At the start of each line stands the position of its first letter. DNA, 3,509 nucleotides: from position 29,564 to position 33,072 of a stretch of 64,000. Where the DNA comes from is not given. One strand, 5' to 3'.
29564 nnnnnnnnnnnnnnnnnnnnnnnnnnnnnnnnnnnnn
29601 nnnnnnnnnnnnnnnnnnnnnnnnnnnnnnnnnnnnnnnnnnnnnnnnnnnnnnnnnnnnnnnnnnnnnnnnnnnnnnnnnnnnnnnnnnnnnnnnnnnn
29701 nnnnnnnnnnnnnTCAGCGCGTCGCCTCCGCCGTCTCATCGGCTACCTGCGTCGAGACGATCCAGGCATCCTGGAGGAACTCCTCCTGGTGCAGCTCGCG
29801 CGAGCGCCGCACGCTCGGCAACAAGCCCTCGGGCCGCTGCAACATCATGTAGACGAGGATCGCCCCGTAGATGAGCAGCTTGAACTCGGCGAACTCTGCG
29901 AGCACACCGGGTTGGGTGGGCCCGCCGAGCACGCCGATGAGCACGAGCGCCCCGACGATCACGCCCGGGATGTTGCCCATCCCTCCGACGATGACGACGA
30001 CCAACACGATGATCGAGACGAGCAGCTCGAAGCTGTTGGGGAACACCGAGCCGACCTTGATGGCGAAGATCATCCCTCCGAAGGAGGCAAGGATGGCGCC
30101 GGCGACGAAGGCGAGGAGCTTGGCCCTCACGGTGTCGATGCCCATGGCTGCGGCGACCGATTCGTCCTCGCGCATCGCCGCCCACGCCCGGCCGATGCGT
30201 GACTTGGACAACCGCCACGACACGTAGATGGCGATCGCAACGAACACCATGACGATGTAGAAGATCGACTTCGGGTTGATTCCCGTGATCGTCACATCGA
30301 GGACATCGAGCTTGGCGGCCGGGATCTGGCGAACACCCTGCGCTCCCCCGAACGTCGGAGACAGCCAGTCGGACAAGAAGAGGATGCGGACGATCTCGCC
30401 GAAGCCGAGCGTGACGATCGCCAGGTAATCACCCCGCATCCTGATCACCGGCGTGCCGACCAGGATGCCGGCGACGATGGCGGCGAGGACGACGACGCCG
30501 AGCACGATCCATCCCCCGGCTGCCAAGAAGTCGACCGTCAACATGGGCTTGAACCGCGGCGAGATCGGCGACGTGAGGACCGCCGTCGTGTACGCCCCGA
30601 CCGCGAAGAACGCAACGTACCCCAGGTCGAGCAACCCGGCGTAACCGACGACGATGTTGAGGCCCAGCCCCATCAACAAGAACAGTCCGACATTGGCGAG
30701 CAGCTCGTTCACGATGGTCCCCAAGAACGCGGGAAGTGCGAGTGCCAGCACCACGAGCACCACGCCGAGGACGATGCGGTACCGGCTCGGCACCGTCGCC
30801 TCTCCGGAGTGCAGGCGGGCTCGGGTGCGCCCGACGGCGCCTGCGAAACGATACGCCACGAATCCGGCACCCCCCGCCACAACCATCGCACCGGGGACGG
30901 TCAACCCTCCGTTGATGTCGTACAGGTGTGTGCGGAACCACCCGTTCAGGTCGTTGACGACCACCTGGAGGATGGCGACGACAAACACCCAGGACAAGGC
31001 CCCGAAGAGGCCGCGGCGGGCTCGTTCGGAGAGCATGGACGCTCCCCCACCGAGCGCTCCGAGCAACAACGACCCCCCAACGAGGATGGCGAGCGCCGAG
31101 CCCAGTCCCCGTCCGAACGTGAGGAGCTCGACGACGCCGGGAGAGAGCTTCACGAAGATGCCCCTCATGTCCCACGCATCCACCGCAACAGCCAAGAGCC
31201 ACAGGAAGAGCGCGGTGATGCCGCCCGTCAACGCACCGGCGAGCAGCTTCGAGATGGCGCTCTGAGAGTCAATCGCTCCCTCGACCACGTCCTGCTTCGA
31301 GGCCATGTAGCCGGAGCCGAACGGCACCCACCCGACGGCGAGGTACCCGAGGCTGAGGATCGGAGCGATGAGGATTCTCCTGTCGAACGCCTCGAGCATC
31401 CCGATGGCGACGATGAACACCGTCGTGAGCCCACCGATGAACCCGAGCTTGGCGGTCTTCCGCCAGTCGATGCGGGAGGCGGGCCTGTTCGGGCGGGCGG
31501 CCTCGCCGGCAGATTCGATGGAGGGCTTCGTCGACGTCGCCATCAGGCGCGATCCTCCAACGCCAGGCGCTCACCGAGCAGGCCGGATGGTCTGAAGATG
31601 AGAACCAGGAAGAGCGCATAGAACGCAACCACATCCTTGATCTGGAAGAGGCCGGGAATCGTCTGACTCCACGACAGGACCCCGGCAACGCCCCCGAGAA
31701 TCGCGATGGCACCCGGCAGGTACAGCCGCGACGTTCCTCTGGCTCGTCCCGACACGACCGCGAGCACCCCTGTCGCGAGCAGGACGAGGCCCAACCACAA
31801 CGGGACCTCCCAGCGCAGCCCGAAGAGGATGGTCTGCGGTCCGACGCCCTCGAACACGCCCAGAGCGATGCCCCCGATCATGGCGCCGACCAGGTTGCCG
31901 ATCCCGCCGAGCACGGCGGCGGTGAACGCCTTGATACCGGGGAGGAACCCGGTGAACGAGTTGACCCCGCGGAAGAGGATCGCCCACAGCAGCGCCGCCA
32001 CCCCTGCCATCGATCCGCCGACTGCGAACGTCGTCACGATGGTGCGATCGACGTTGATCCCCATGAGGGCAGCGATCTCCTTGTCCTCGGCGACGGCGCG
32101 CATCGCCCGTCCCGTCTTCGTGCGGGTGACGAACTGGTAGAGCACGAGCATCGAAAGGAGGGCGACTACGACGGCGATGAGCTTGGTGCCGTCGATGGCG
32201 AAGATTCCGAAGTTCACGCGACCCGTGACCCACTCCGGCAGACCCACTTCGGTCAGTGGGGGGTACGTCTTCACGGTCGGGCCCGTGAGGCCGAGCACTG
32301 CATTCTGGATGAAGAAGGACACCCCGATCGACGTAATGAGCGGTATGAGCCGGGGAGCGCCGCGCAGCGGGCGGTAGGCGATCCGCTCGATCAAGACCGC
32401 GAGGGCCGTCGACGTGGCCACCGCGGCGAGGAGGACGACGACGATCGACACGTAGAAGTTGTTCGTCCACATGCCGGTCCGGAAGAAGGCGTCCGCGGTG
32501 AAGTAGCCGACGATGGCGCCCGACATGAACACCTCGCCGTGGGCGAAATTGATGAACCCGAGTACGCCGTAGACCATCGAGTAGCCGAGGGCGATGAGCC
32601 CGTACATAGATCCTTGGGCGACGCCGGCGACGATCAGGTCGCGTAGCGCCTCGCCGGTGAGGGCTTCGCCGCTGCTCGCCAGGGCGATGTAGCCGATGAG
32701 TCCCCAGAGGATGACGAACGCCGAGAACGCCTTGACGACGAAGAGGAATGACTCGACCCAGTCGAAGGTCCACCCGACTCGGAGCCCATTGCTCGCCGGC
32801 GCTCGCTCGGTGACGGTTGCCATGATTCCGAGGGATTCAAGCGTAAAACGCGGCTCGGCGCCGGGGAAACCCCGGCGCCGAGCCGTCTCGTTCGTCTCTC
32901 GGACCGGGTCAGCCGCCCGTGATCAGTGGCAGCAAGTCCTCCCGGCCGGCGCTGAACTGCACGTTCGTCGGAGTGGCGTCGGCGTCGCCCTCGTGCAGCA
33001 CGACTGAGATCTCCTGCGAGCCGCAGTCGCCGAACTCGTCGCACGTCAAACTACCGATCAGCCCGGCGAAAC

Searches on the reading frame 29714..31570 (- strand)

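Call 11: search_protein_families(library=ncbifam, proteins=[window:29714-31570:-], max_evalue=0.00001)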
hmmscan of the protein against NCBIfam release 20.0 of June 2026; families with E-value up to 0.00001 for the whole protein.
window:29714-31570:- (618 aa): 7 families
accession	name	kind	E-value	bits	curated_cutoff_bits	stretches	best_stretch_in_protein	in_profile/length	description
NF008450.0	PRK11301.1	subfamily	6.3e-68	230.1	366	1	262-595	87-417/418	high-affinity branched-chain amino acid ABC transporter permease LivM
TIGR03727.1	urea_t_UrtC_arc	equivalog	1.1e-24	87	575.55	1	246-596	9-350/369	urea ABC transporter, permease protein UrtC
TIGR03408.1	urea_trans_UrtC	equivalog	1.2e-24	87.7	296.2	1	286-584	7-311/313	urea ABC transporter permease subunit UrtC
TIGR03409.1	urea_trans_UrtB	equivalog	1.1e-18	67.9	250.3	1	294-586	11-288/291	urea ABC transporter permease subunit UrtB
NF008011.0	PRK10740.1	equivalog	3.6e-08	33.4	379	1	297-584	22-300/308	high-affinity branched-chain amino acid ABC transporter permease LivH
NF040906.3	GguB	equivalog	1.2e-07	31.3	450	1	438-548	226-340/375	multiple monosaccharide ABC transporter permease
TIGR03622.1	urea_t_UrtB_arc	equivalog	5.5e-07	29.2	374.25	1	290-550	7-243/284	urea ABC transporter, permease protein UrtB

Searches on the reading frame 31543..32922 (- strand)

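Call 14: search_protein_families(library=ncbifam, proteins=[window:31543-32922:-], max_evalue=1e-8)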
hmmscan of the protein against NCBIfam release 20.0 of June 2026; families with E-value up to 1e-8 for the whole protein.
window:31543-32922:- (459 aa): 4 families
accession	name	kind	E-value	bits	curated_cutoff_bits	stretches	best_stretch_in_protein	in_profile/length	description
NF008011.0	PRK10740.1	equivalog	1.8e-61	208.4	379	1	97-361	12-271/308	high-affinity branched-chain amino acid ABC transporter permease LivH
TIGR03409.1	urea_trans_UrtB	equivalog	1.2e-36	126.9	250.3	1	97-358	4-254/291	urea ABC transporter permease subunit UrtB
TIGR03622.1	urea_t_UrtB_arc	equivalog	2e-20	73.2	374.25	1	109-358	16-245/284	urea ABC transporter, permease protein UrtB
NF040906.3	GguB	equivalog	2.9e-09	36.6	450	1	250-391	226-372/375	multiple monosaccharide ABC transporter permease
